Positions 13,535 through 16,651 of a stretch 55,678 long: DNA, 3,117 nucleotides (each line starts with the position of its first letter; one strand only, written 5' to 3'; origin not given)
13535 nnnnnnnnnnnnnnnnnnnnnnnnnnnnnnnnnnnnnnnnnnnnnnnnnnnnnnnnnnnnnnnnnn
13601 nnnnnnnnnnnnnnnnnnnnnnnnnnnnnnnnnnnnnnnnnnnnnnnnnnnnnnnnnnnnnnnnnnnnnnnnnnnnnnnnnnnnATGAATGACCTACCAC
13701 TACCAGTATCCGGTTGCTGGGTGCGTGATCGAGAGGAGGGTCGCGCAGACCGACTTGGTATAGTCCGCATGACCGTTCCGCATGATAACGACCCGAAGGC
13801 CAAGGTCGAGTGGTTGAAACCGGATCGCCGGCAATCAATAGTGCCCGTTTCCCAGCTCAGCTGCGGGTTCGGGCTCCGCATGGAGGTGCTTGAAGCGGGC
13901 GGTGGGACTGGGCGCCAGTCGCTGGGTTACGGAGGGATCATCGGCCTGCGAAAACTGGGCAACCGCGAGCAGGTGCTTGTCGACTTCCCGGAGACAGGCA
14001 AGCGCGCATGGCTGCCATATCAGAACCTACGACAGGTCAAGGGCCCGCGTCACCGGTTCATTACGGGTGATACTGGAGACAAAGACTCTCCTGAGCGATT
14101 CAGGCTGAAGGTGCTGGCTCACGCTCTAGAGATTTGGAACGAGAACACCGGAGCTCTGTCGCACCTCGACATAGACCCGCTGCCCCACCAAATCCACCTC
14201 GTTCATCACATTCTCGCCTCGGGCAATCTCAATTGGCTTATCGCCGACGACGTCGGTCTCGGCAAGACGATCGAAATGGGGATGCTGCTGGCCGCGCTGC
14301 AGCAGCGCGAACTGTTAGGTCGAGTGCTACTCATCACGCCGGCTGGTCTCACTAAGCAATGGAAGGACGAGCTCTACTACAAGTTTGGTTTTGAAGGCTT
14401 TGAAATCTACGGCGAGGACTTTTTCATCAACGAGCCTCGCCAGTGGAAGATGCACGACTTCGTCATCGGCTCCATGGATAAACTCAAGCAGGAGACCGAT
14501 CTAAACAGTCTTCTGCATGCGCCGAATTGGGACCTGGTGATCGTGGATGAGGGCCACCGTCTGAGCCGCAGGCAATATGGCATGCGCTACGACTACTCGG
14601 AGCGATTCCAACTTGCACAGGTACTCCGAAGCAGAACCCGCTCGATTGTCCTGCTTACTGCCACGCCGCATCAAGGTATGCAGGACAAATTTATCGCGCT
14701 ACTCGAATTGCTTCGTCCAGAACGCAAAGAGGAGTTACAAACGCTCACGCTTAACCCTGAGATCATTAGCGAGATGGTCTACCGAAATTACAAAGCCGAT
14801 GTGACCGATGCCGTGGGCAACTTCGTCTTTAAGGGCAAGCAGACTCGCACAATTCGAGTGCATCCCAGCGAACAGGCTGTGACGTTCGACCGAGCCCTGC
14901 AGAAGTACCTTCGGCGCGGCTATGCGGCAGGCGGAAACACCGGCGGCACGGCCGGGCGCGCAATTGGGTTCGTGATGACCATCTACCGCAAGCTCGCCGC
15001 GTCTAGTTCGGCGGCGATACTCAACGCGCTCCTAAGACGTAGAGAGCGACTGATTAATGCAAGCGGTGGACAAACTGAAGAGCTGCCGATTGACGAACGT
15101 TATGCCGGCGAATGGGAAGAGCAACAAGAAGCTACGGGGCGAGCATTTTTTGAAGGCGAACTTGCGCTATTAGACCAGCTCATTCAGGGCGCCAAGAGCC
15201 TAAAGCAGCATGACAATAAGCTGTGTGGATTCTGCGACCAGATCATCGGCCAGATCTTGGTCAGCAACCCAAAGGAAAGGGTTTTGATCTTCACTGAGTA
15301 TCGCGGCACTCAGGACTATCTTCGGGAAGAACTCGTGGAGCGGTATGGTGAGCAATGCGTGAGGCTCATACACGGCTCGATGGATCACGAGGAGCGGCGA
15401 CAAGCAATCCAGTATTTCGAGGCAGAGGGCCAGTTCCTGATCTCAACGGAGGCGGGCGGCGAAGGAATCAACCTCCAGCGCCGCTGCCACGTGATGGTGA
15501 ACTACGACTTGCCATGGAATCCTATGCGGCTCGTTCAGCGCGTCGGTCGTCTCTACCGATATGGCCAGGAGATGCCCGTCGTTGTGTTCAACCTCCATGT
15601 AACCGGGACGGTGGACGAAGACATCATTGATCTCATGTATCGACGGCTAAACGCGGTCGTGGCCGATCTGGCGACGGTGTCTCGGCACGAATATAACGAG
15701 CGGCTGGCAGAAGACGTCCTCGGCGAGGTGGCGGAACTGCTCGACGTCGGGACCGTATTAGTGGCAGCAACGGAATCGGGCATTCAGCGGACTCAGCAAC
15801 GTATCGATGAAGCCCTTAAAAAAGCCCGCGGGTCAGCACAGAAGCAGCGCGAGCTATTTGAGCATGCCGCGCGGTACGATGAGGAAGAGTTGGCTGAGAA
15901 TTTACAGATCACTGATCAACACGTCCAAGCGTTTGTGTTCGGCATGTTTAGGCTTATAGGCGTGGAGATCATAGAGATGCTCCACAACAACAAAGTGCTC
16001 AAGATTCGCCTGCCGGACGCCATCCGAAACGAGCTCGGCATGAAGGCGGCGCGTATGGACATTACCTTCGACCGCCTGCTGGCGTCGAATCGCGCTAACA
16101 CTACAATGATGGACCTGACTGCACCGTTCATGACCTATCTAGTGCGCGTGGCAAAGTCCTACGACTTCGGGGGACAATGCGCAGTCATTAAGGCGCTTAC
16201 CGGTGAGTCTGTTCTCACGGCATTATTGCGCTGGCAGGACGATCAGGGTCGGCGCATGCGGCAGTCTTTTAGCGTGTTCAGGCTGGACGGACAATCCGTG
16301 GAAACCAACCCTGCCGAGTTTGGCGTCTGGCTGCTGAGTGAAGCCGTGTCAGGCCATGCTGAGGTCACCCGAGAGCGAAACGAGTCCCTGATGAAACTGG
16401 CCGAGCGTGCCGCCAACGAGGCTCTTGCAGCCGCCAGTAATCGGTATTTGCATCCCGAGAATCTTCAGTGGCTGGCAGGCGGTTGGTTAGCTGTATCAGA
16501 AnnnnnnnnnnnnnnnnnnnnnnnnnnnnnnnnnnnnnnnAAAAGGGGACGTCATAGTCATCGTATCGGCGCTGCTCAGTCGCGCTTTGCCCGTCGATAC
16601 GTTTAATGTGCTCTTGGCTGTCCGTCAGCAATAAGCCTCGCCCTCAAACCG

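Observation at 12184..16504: Candidate undescribed two-gene system: acidic 502-aa protein translationally coupled to a RapA-like SNF2 ATPase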

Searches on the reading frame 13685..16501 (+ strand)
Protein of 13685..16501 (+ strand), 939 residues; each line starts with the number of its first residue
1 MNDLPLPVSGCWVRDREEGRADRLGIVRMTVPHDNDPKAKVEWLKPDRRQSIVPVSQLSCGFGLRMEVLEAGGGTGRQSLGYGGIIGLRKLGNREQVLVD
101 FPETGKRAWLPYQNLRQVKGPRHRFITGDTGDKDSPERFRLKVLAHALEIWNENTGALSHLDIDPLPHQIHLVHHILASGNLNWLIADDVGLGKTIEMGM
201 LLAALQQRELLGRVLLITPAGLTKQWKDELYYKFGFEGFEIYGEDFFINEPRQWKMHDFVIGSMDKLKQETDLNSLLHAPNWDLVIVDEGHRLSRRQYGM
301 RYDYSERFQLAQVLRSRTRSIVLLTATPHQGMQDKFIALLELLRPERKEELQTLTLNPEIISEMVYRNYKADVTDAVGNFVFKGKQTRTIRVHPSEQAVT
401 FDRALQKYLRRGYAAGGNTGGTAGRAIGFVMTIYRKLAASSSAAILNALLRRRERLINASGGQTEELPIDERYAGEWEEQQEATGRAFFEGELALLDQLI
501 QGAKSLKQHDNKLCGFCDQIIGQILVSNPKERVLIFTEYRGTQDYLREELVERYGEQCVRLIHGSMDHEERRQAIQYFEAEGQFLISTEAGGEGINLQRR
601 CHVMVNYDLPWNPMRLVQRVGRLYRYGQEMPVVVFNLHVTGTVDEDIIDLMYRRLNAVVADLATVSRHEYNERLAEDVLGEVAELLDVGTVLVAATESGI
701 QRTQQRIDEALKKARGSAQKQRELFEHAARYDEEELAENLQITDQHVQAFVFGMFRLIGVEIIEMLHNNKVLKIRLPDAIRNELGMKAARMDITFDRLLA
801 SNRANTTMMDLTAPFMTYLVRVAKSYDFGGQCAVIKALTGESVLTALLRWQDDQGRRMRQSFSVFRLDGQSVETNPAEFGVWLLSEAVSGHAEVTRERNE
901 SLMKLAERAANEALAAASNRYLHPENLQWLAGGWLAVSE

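Call 6: search_protein_families(library=pfam, proteins=[window:13685-16501:+], max_evalue=1)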
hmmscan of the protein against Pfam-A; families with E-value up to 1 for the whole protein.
window:13685-16501:+ (939 aa): 7 families
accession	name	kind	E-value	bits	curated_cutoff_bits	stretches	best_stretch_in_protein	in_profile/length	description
PF00271.37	Helicase_C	-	1.8e-22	80.1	23.5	1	521-627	6-110/110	Helicase conserved C-terminal domain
PF00176.29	SNF2-rel_dom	-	5.5e-17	62.2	24.9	1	168-353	1-188/290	SNF2-related domain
PF00270.35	DEAD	-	1.8e-09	38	26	1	167-333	2-165/167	DEAD/DEAH box helicase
PF04851.21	ResIII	-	2.5e-09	37.7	22.5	1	163-329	2-163/164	Type III restriction enzyme, res subunit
PF12137.13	RapA_C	-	0.058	12.9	26.8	1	732-833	93-196/360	RNA polymerase recycling family C-terminal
PF09848.15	SLFN-g3_helicase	-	0.096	12.4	24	1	277-324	75-120/354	Schlafen group 3, DNA/RNA helicase domain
PF19184.5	DUF5866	-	0.17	12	25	1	730-774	13-55/74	Family of unknown function (DUF5866)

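Call 7: search_protein_families(library=padloc, proteins=[window:13685-16501:+], max_evalue=1)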
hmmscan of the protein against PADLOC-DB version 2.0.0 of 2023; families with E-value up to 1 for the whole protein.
window:13685-16501:+ (939 aa): 50 families (the best 25 are shown)
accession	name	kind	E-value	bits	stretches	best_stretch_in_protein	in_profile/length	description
PDLC02500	BrxHI|BrxHII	-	1.2e-89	300.1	1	149-840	71-773/933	BrxHI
PDLC00659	HmaA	-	8.7e-85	283.5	2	159-457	99-399/1176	SNF2 helicase / DEAD-box helicase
PDLC02621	DrmD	-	2.8e-82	275.5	1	168-823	125-820/1040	DrmD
PDLC02634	DrmD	-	1.9e-71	239.1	1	142-758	69-714/900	DrmD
PDLC02504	BrxHI|BrxHII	-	1.3e-69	233.2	1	135-664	78-619/971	BrxHII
PDLC02620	DrmD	-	5.2e-62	208.1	1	154-686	89-637/1060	DrmD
PDLC02572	DrmA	-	2.8e-61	205.7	1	178-725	132-726/1043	DrmA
PDLC02632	DrmD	-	8.2e-53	177.9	1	180-634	139-632/662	DrmD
PDLC02623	DrmD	-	1.1e-50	170.3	3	424-791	433-786/1040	DrmD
PDLC02619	DrmD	-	5.4e-50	168.4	2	156-570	24-454/872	DrmD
PDLC02633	DrmD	-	7.2e-48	161.2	1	169-635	130-638/839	DrmD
PDLC02840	DpdE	-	3.2e-42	142.9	2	162-346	157-320/1091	DpdE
PDLC02843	DpdE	-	1.7e-38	130.2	2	166-346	160-315/1091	DpdE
PDLC02846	DpdE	-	6.1e-35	118.4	2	167-346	165-340/1034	DpdE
PDLC02624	DrmD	-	2.3e-34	116.9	2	508-759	339-590/652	DrmD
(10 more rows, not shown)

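Call 8: search_protein_families(library=ncbifam, proteins=[window:13685-16501:+], max_evalue=1)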
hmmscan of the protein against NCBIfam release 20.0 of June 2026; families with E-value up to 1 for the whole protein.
window:13685-16501:+ (939 aa): 26 families (the best 25 are shown)
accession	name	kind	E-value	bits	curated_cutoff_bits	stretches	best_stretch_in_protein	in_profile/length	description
NF038317.1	DISARM_DrmD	equivalog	8.5e-93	312.4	610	1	167-825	110-807/1021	DISARM system SNF2-like helicase DrmD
NF003426.0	PRK04914.1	equivalog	4.6e-59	200.6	576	2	117-354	107-342/959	RNA polymerase-associated protein RapA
NF041062.1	DpdE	equivalog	1.3e-55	188.9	500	2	163-346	152-315/1048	protein DpdE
NF038318.1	DISARM_DrmD_b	equivalog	4.4e-50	170.7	950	2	156-570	21-451/868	DISARM system SNF2-like helicase DrmD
NF042964.1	phospholipD_antiphage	equivalog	5.2e-45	154.1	1100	2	376-659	546-823/895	phospholipase D-like domain-containing anti-phage protein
NF058637.1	helic_SCO1167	equivalog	3.5e-25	88.2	1200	2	517-656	768-904/932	SCO1167/SCO6262 family helicase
NF053675.1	pilus_reg_Snf2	equivalog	8.7e-23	80.4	1100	2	526-658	873-1004/1029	pilus expression-regulating Snf2 family helicase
NF041790.1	anti-phage_ZorD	equivalog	8.8e-16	57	1500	2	505-635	899-1033/1035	type I Zorya anti-phage system protein ZorD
NF010337.0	PRK13766.1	equivalog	5.6e-14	51.2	610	1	498-730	335-552/781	Hef nuclease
NF008394.0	PRK11192.1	equivalog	5.8e-09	35.3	507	1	520-629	237-344/441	ATP-dependent RNA helicase SrmB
NF002340.1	PRK01297.1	equivalog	5.4e-08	32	564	1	520-630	239-347/372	ATP-dependent RNA helicase RhlB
NF053631.1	RNA_helic_CshA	equivalog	8.8e-08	31.4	646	1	525-635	232-340/434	degradosome RNA helicase CshA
TIGR01389.1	recQ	equivalog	2e-07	29.8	640.2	2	271-346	117-190/591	DNA helicase RecQ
TIGR02621.3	cas3_GSU0051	exception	3e-07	29.6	400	1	503-634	241-383/854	type I-G CRISPR-associated helicase/endonuclease Cas3g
NF053711.1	RNA_heli_RhlE1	exception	4e-07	29.1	750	1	523-629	237-341/434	RNA helicase RhlE1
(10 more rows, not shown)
